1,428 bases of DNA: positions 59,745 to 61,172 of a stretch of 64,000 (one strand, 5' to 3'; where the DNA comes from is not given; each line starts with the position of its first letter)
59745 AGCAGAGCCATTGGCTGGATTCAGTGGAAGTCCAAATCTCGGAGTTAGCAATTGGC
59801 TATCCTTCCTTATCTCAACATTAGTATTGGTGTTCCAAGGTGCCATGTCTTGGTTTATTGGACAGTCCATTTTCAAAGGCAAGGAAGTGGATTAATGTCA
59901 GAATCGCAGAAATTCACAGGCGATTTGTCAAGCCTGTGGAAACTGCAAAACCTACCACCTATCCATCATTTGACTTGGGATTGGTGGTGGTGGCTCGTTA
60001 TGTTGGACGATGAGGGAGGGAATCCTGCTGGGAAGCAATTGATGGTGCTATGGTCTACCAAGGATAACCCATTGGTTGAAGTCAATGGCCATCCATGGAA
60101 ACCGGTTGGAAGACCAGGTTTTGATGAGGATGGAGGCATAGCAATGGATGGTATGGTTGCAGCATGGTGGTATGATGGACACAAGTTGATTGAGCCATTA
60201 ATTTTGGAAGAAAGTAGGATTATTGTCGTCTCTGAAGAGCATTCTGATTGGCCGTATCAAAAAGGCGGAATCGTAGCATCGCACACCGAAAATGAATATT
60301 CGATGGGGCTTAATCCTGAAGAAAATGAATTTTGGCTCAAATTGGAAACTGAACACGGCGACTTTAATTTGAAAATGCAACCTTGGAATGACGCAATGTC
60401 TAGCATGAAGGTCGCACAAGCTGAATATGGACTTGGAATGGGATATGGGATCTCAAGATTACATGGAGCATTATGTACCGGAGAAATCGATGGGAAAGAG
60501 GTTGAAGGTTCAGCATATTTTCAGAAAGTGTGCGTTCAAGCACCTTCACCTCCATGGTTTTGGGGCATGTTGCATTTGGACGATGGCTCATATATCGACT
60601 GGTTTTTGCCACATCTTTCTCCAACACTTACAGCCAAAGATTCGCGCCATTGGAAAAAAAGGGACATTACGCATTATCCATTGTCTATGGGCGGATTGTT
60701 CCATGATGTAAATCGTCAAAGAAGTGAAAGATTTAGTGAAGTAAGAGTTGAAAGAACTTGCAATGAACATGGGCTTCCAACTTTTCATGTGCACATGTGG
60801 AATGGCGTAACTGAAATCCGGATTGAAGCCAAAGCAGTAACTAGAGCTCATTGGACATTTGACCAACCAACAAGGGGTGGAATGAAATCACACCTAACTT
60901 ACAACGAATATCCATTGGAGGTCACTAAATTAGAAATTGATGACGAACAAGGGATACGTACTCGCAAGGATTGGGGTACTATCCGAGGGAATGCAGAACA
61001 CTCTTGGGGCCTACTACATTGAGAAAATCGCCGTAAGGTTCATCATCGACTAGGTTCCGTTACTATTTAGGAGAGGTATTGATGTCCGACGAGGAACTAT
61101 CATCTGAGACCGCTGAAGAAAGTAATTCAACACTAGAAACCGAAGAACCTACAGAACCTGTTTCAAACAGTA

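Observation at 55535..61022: Five-gene translationally coupled operon: two ABC ATPase/ABC-2 permease pairs plus an AttH/CrtC/tocopherol-cyclase-like Trp-rich protein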

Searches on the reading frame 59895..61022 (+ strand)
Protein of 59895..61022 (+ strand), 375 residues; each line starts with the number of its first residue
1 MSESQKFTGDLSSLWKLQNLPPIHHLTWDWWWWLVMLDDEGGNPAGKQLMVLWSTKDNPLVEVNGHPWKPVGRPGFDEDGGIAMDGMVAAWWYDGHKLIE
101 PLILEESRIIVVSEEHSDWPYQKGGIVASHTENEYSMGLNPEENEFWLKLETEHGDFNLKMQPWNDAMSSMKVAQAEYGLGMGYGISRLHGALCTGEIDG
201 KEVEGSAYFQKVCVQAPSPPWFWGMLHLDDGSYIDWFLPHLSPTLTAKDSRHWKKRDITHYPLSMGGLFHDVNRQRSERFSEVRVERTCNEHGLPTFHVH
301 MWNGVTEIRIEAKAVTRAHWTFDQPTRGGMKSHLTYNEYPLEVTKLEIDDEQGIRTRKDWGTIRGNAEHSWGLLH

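Call 3: search_protein_families(library=pfam, proteins=[window:59895-61022:+], max_evalue=0.01)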
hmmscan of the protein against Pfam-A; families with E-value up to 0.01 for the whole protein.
window:59895-61022:+ (375 aa): 0 families

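Call 4: search_protein_families(library=ncbifam, proteins=[window:59895-61022:+], max_evalue=0.01)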
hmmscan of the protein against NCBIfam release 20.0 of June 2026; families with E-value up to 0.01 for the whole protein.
window:59895-61022:+ (375 aa): 0 families

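Call 5: search_protein_families(library=pfam, proteins=[window:59895-61022:+], max_evalue=10)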
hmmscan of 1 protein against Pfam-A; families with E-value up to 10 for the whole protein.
window:59895-61022:+ (375 aa): 1 family
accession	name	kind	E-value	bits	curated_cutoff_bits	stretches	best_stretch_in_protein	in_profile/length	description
PF23545.1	Zn_ribbon_HMPTM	-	1.6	8.8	27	1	278-293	22-37/45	HMPTM N-terminal zinc ribbon domain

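Call 6: find_homologous_proteins(query=window:59895-61022:+)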
Query window:59895-61022:+ (375 aa): 455 proteins with E <= 0.001 among 1168 candidates; the best 120 are listed.
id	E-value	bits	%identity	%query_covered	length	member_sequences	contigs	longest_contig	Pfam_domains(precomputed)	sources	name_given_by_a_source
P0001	1.0e-238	810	87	100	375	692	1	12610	-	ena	-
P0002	1.0e-234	797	86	100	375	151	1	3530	-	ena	-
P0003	1.3e-225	767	83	99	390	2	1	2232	-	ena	-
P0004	1.7e-225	767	82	100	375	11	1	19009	-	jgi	jgi:hypothetical protein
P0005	1.5e-223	760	81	100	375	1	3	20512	-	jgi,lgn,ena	-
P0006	9.8e-223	758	82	100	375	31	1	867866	-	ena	-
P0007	1.3e-220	751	80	100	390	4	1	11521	-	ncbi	-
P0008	3.0e-220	749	80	100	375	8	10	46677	-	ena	-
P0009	8.9e-219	745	81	99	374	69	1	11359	-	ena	-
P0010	1.7e-218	744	80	100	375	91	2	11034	-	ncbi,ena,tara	tara:strand:+ start:626 stop:1753 length:1128 start_codon:yes stop_codon:yes gene_type:complete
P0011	6.1e-211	719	85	91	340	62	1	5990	-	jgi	jgi:hypothetical protein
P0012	1.7e-210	717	78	99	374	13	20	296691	-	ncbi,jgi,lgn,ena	-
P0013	1.7e-208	711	77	100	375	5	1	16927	-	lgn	-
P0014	4.8e-208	709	76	100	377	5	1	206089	-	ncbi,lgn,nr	ncbi:MAG: hypothetical protein QGI21_05770 [Candidatus Poseidoniaceae archaeon]|nr:hypothetical prot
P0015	5.8e-207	706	77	100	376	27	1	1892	-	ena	-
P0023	2.4e-169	582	65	99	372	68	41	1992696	-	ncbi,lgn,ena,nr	ncbi:MAG: hypothetical protein CMA84_06230 [Euryarchaeota archaeon]|nr:hypothetical protein [Euryarc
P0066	3.1e-140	486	55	99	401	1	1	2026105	-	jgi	jgi:hypothetical protein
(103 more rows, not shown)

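Call 10: search_solved_structures(query=A1, max_evalue=10, show_alignments=2)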
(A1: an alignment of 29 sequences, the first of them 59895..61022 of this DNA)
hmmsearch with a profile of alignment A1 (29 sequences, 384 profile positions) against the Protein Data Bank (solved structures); distinct sequences matched with E-value up to 10: 1.
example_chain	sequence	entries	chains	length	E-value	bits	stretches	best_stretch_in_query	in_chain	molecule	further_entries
2eq8_C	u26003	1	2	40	1.5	10.8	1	187-216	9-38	Pyruvate dehydrogenase complex, dihydrolipoamide acetyltransferase E2 component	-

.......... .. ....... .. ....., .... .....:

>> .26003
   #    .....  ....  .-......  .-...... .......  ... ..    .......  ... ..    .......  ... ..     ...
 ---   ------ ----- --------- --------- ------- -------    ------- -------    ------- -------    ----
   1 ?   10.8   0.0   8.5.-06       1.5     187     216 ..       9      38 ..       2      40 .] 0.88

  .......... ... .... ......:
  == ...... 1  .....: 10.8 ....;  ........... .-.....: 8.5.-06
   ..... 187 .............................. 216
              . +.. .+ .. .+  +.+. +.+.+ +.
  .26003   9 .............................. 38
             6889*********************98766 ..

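Call 12: find_encoding_contigs(protein=P0066, flank=8000, max_places=3)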
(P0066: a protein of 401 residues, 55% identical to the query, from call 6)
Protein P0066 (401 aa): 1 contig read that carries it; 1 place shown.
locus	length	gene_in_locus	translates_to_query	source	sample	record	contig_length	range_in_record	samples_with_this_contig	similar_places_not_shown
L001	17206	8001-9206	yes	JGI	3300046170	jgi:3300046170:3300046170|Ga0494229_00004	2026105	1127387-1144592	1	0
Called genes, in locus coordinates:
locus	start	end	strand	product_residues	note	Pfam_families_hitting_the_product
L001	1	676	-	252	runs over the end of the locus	PF00005:ABC_tran, PF02463:SMC_N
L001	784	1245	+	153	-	PF01106:NifU (faint)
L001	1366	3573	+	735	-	PF01702:TGT, PF01472:PUA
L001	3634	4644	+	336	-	PF00005:ABC_tran, PF13304:AAA_21 (faint)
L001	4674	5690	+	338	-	PF12679:ABC2_membrane_2, PF10920:DUF2705 (weak), PF13346:ABC2_membrane_5 (weak)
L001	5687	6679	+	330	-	PF00005:ABC_tran, PF13304:AAA_21 (faint)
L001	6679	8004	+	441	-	PF12679:ABC2_membrane_2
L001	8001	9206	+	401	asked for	-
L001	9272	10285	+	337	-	PF03703:bPH_2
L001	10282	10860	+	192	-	PF14559:TPR_19 (faint)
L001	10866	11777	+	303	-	PF01416:PseudoU_synth_1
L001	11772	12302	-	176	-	PF01982:CTP-dep_RFKase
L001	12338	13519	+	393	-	PF00155:Aminotran_1_2, PF00266:Aminotran_5 (weak), PF01053:Cys_Met_Meta_PP (weak)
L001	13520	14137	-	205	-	-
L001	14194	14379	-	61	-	-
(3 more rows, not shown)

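Call 13: find_encoding_contigs(protein=P0023, flank=8000, max_places=3)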
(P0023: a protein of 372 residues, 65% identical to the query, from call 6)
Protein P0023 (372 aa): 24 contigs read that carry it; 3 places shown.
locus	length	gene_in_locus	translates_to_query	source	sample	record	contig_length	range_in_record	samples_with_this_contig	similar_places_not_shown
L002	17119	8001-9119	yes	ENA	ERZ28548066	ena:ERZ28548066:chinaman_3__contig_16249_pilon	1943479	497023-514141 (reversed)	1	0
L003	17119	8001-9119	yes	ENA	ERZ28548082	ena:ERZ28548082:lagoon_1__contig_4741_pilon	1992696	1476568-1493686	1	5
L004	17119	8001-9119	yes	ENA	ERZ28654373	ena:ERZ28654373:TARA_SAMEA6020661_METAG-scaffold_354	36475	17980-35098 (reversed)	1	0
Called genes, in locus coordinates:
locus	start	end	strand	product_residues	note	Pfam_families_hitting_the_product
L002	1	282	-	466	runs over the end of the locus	PF19295:SufBD_N, PF01458:SUFBD_core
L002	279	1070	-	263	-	PF00005:ABC_tran, PF02463:SMC_N (faint)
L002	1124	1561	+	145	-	PF01106:NifU (weak)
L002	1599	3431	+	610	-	PF01702:TGT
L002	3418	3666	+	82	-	PF01472:PUA, PF03657:UPF0113 (weak)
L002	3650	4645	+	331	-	PF00005:ABC_tran, PF13304:AAA_21 (faint)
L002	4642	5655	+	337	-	PF12679:ABC2_membrane_2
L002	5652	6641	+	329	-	PF00005:ABC_tran, PF13304:AAA_21 (faint)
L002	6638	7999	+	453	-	PF12679:ABC2_membrane_2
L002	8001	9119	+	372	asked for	-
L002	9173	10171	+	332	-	-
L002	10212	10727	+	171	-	PF14559:TPR_19 (faint)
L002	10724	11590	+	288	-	PF01416:PseudoU_synth_1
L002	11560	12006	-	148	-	PF01982:CTP-dep_RFKase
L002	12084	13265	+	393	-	PF00155:Aminotran_1_2, PF00266:Aminotran_5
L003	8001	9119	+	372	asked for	-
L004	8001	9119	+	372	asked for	-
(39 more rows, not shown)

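Call 16: search_protein_families(library=pfam, alignment_id=A1, max_evalue=1)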
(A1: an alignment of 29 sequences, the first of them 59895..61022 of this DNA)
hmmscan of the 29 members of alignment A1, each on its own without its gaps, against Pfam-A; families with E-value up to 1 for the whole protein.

A. member 1, window:59895-61022:+ (375 aa): 0 families

B. families by the number of members that match (of 29 scanned): 1 family
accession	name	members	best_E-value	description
PF22994.1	RSC4_Ig_like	1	0.16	RSC4 Ig-like domain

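Call 17: predict_structure(alignment_id=A1)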
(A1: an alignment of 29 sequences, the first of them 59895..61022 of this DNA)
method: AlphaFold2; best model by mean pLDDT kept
length: 375 residues; sequences in the alignment: 29
mean_pLDDT: 87.9   pTM: 0.89
mean pLDDT of the five models: 87.9, 87.2, 85.0, 84.9, 83.7
residues with pLDDT >= 90: 230; 70-90: 114; 50-70: 29; < 50: 2
segments of 3 or more residues with pLDDT < 50: none
pLDDT, mean of each block of 10 residues (from residue 1): 77 84 83 95 92 89 88 78 92 95 94 92 94 95 97 96 93 80 86 96 96 83 94 91 61 54 80 92 88 90 96 94 76 85 97 96 93 74
secondary structure, 60 per line:
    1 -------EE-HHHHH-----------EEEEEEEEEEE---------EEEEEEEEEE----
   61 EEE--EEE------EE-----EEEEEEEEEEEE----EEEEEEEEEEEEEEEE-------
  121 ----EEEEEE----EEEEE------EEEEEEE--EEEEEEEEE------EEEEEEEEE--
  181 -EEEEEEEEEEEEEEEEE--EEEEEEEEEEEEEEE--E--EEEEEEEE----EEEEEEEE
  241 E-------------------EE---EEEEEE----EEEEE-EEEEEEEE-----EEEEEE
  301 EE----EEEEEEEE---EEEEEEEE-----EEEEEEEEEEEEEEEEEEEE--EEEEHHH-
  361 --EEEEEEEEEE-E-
elements in order: H11-15 E27-37 E47-56 E61-63 E66-68 E82-93 E98-113 E125-130 E135-139 E146-152 E155-163 E170-178 E182-198 E201-215 E221-228 E233-241 E266-271 E276-280 E282-289 E295-302 E307-314 E318-325 E331-350 E353-356 E363-372

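Call 19: search_protein_representatives(alignment_id=A1)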
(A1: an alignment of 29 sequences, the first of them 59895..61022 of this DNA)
Query: 29 sequences, 384 profile positions. Proteins with E-value up to 0.001 (for the whole library): 286; up to 1e-10: 206; up to 1e-30: 99. The best 150 are listed.
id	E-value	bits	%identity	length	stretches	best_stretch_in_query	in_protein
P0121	3.1e-181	618.8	-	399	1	3-384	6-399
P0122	2.2e-168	576.5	-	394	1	6-384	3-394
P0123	3.0e-120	418.0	-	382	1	5-384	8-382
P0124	7.7e-95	334.4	-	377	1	13-383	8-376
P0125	1.1e-83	297.7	-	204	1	191-383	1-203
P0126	7.6e-80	285.1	-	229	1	177-337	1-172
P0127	6.0e-76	272.2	-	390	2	205-383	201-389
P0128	2.5e-75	270.2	-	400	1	13-383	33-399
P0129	1.9e-72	260.7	-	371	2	160-383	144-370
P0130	1.1e-71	258.2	-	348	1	13-383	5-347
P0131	1.1e-71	258.1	-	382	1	12-384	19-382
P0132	3.7e-71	256.5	-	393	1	11-383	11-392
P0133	1.2e-69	251.5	-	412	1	12-383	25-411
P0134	1.7e-68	247.7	-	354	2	164-384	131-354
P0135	6.0e-66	239.3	-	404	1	14-383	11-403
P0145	3.4e-59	217.1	-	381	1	12-383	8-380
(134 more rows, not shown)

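Call 20: fold_search(model_id=the predicted structure, library=pdb)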
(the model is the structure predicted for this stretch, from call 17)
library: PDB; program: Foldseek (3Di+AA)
matches with E <= 10: 850; with E <= 0.001: 13
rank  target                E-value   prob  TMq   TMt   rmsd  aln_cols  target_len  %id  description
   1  2ich_A                2.1e-09  1.00  0.45  0.51   8.5       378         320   11  CRYSTAL STRUCTURE OF A PUTATIVE ATTH (NE1406) FROM NITROSOMONAS EUROPAEA AT 2.00 A RESOLUTION (released 2006-10-03)
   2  7e5t_B                1.5e-06  1.00  0.52  0.53   8.6       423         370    8  Crystal structure of Fsa2 (released 2021-06-30)
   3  7e5t_D                1.6e-06  1.00  0.48  0.49  10.5       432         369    8  Crystal structure of Fsa2 (released 2021-06-30)
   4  7e5t_E                3.0e-06  1.00  0.49  0.49   8.3       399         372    9  Crystal structure of Fsa2 (released 2021-06-30)
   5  7dmo_B                7.8e-06  1.00  0.45  0.45   9.6       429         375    9  Crystal structures of two pericyclases catalyzing [4+2] cycloadditions (released 2021-10-06)
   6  7dmo_F                1.4e-05  1.00  0.44  0.44  11.6       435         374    9  Crystal structures of two pericyclases catalyzing [4+2] cycloadditions (released 2021-10-06)
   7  7e5u_C                1.5e-05  1.00  0.45  0.45  10.8       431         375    9  Crystal structure of Phm7 (released 2021-06-30)
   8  7e5t_C                1.7e-05  1.00  0.49  0.49  10.6       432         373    9  Crystal structure of Fsa2 (released 2021-06-30)
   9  6kaw                  1.8e-05  1.00  0.48  0.47   8.0       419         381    8  Crystal structure of CghA (released 2020-06-24)
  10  7e5v_A                2.1e-05  1.00  0.46  0.46  10.8       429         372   10  Crystal structure of Phm7 in complex with inhibitor (released 2021-06-30)
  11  7e5v_C                2.7e-05  1.00  0.49  0.49  11.3       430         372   10  Crystal structure of Phm7 in complex with inhibitor (released 2021-06-30)
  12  7e5u_A                5.0e-05  1.00  0.43  0.43  11.1       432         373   10  Crystal structure of Phm7 (released 2021-06-30)
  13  7dmo_A                7.6e-05  1.00  0.45  0.45  10.9       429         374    9  Crystal structures of two pericyclases catalyzing [4+2] cycloadditions (released 2021-10-06)
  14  6uht_A                7.3e-03  0.10  0.11  0.11  22.6       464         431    7  Crystal structure of BoNT/B receptor-binding domain in complex with VHH JLI-G10 (released 2020-03-04)
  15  4tq2                  8.1e-03  0.91  0.20  0.33   8.4       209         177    9  Structure of S-type Phycobiliprotein Lyase CPES from Guillardia theta (released 2014-08-13)
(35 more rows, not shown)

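Call 22: search_protein_families(library=pfam, alignment_id=A2, max_evalue=0.1)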
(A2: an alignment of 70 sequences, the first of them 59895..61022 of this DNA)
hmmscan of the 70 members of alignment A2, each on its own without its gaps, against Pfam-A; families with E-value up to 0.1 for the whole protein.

A. member 1, window:59895-61022:+ (375 aa): 0 families

B. families by the number of members that match (of 70 scanned): 11 families
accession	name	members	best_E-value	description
PF21991.1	capSnatchArena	1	0.012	Cap-snatching endonuclease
PF23212.2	DUF7064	1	0.026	Domain of unknown function (DUF7064)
PF00130.28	C1_1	1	0.027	Phorbol esters/diacylglycerol binding domain (C1 domain)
PF10934.14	Sheath_initiator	1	0.028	Contractile injection system sheath initiator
PF19647.4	DUF6150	1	0.046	Family of unknown function (DUF6150)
PF11203.13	EccE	1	0.046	Putative type VII ESX secretion system translocon, EccE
PF03107.22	C1_2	1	0.051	C1 domain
PF09924.15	LPG_synthase_C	1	0.055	Phosphatidylglycerol lysyltransferase, C-terminal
PF12684.13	DUF3799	1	0.094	PDDEXK-like domain of unknown function (DUF3799)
PF14446.12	Prok-RING_1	1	0.095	Prokaryotic RING finger family 1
PF06092.17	DUF943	1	0.099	Enterobacterial putative membrane protein (DUF943)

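Call 23: search_solved_structures(query=A2, max_evalue=10, show_alignments=2)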
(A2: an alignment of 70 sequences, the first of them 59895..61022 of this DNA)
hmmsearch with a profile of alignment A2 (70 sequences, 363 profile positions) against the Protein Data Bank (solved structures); distinct sequences matched with E-value up to 10: 1.
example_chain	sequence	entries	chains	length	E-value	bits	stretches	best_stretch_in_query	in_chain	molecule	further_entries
3j9t_K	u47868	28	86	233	2.2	10.7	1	109-195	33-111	V-type proton ATPase subunit E | V-ATPase subunit E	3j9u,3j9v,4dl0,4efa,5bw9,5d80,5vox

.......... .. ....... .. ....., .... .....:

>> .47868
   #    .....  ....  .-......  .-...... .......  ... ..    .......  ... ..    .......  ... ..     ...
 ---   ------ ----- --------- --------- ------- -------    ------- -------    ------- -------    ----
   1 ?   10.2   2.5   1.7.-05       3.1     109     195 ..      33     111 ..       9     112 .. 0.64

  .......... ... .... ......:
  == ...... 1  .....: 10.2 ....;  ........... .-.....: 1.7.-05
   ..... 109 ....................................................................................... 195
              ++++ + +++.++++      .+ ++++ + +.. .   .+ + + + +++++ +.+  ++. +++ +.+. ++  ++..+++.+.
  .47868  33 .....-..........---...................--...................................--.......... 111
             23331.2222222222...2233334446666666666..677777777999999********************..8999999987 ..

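Call 27: find_homologous_proteins(query=A3, max_evalue=0.001)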
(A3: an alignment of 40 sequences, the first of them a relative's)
Query A3 (40 sequences) (404 aa, profile of the alignment): 119 proteins with E <= 0.001 among 3629 candidates.
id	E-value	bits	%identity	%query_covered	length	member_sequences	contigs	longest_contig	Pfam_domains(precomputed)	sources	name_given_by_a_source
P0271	2.6e-136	473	41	97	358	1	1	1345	-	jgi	jgi:hypothetical protein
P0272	6.9e-135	468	39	98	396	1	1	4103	-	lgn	-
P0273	7.6e-135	468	38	98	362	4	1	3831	-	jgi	jgi:hypothetical protein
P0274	5.6e-134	465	38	99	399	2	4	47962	-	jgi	-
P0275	5.3e-133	462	42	98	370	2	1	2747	-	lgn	-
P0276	3.1e-132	459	38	97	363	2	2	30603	-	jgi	jgi:hypothetical protein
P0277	2.8e-131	456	39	98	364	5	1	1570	-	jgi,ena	-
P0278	3.1e-131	456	36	99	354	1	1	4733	-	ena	-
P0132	3.8e-131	456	44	99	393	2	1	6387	-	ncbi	ncbi:MAG: hypothetical protein QXT63_02465 [Thermoplasmata archaeon]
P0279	1.1e-130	454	39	97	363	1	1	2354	-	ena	-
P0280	1.8e-130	454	36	99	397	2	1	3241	-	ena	-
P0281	3.4e-130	453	40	98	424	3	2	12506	-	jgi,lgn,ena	-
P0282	5.4e-130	452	40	98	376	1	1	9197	-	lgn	-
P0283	7.6e-130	452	38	99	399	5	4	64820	-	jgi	-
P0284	9.2e-130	451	40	98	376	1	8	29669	-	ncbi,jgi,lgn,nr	ncbi:MAG: hypothetical protein FJ149_06120 [Euryarchaeota archaeon]|nr:hypothetical protein [Euryarc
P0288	3.6e-128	446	45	99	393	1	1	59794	-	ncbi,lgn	-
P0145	1.7e-123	431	33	98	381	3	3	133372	-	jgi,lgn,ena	-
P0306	3.7e-121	423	74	100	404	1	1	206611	-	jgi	jgi:hypothetical protein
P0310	3.0e-120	420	33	93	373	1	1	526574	-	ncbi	-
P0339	3.5e-113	397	33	96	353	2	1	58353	-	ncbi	ncbi:MAG: hypothetical protein ACE5QW_01345 [Thermoplasmata archaeon]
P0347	6.7e-94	333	29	91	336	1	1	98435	-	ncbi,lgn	ncbi:MAG: hypothetical protein ABIE55_00380 [Candidatus Aenigmatarchaeota archaeon]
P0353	1.7e-90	322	28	92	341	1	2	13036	-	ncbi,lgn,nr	ncbi:MAG: hypothetical protein SVM80_07200 [Halobacteriota archaeon]|nr:hypothetical protein [Haloba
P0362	4.0e-88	314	29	98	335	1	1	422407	-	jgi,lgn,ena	-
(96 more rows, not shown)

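Call 28: find_encoding_contigs(protein=P0347, flank=7000, max_places=1)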
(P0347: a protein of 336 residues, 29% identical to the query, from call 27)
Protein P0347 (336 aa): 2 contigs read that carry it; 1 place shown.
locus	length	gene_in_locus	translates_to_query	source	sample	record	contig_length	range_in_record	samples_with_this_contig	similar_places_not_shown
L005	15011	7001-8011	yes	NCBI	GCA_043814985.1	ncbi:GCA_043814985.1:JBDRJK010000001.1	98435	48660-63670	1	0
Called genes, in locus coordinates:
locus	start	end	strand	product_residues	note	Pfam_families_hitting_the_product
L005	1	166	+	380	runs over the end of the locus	PF00571:CBS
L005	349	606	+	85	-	-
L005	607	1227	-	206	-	PF01694:Rhomboid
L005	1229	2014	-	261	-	PF06182:ABC2_membrane_6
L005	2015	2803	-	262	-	-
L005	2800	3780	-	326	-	PF00005:ABC_tran, PF13304:AAA_21 (weak)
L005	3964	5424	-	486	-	PF00587:tRNA-synt_2b, PF03129:HGTP_anticodon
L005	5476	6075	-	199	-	-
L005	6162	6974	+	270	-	PF00931:NB-ARC (weak), PF13191:AAA_16 (weak), PF13401:AAA_22, PF22703:Cdc6_lid (weak)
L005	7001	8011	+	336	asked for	-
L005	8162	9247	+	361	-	PF00579:tRNA-synt_1b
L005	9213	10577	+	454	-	PF01409:tRNA-synt_2d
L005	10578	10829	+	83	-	PF26604:CBU_0592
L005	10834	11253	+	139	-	PF13420:Acetyltransf_4 (weak), PF00583:Acetyltransf_1, PF13673:Acetyltransf_10, PF13508:Acetyltransf_7, PF08445:FR47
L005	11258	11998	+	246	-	PF01784:DUF34_NIF3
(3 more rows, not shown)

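Call 29: find_encoding_contigs(protein=P0353, flank=7000, max_places=1)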
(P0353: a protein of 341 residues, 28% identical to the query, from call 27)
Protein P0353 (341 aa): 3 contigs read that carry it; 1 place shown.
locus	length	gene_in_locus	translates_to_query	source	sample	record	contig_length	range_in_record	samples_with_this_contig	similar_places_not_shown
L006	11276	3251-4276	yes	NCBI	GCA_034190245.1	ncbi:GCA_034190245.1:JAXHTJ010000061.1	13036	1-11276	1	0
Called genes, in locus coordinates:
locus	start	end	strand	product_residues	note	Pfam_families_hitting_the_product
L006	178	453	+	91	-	PF27219:MJ0874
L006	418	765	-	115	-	PF04182:B-block_TFIIIC (weak)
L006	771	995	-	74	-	PF01423:LSM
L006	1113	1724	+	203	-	PF05175:MTS, PF06325:PrmA, PF13847:Methyltransf_31, PF01170:UPF0020 (weak), PF08241:Methyltransf_11 (weak), PF13649:Methyltransf_25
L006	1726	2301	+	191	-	PF14382:ECR1_N, PF22625:ECR1_N_2 (weak), PF10447:EXOSC1 (weak)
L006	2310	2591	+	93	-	PF13656:RNA_pol_L_2, PF01193:RNA_pol_L (weak)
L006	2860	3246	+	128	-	-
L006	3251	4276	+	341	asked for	-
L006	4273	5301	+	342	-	-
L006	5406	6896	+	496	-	-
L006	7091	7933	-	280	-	PF01557:FAA_hydrolase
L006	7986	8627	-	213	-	-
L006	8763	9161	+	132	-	-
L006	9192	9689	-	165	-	PF09824:ArsR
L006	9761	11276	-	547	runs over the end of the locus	PF00920:ILVD_EDD_N, PF24877:ILV_EDD_C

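Call 30: find_encoding_contigs(protein=P0362, flank=7000, max_places=1)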
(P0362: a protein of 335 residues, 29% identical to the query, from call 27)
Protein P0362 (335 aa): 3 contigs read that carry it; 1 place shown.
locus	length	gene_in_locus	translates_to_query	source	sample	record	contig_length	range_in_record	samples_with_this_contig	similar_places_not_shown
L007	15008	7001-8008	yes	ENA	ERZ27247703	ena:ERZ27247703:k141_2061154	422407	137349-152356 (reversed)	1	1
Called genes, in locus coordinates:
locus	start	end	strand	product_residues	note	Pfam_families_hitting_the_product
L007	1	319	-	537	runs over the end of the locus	PF23545:Zn_ribbon_HMPTM, PF04055:Radical_SAM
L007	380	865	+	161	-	-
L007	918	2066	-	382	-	-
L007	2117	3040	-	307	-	PF02775:TPP_enzyme_C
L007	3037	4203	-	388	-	PF01855:POR_N, PF17147:PFOR_II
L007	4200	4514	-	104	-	PF13187:Fer4_9 (faint), PF13237:Fer4_10 (faint), PF12797:Fer4_2 (faint), PF12837:Fer4_6 (weak), PF14697:Fer4_21, PF12800:Fer4_4 (faint), PF12838:Fer4_7 (weak), PF00037:Fer4 (weak)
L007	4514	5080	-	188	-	PF01558:POR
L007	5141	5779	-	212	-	PF01592:NifU_N, PF01883:FeS_assembly_P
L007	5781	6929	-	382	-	PF00266:Aminotran_5, PF01212:Beta_elim_lyase (faint)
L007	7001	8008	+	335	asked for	-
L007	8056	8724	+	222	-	-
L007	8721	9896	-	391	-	PF00155:Aminotran_1_2, PF00266:Aminotran_5, PF05889:SepSecS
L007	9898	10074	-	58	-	-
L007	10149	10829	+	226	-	-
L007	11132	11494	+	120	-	-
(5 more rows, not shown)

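Call 31: find_encoding_contigs(protein=P0310, flank=7000, max_places=1)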
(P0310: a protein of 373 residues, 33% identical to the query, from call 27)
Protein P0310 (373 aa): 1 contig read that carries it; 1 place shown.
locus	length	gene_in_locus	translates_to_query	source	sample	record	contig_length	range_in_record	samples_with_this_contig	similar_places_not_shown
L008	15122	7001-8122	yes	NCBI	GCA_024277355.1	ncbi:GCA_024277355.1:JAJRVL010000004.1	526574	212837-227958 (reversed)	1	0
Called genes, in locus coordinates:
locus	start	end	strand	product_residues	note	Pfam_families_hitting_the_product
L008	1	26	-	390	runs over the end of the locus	PF00999:Na_H_Exchanger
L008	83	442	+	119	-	PF13601:HTH_34 (faint), PF13412:HTH_24, PF01022:HTH_5, PF08279:HTH_11 (faint), PF12840:HTH_20 (faint)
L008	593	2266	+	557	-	PF00999:Na_H_Exchanger, PF02254:TrkA_N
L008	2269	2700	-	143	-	PF00571:CBS (weak)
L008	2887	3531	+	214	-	-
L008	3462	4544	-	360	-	PF07470:Glyco_hydro_88 (weak)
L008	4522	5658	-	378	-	PF13439:Glyco_transf_4 (weak), PF00534:Glycos_transf_1, PF13692:Glyco_trans_1_4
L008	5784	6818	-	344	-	PF04041:Glyco_hydro_130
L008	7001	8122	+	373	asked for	-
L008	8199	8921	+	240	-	PF13489:Methyltransf_23, PF08241:Methyltransf_11, PF08242:Methyltransf_12, PF13649:Methyltransf_25, PF13847:Methyltransf_31 (weak)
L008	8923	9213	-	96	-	-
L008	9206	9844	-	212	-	PF01794:Ferric_reduct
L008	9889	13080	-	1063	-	PF25596:CPSase_L_D1, PF02222:ATP-grasp, PF02786:CPSase_L_D2, PF07478:Dala_Dala_lig_C, PF02787:CPSase_L_D3, PF25596:CPSase_L_D1, PF02222:ATP-grasp, PF02786:CPSase_L_D2, +6 more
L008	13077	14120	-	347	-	PF00988:CPSase_sm_chain, PF00117:GATase, PF07722:Peptidase_C26 (faint)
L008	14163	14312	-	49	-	-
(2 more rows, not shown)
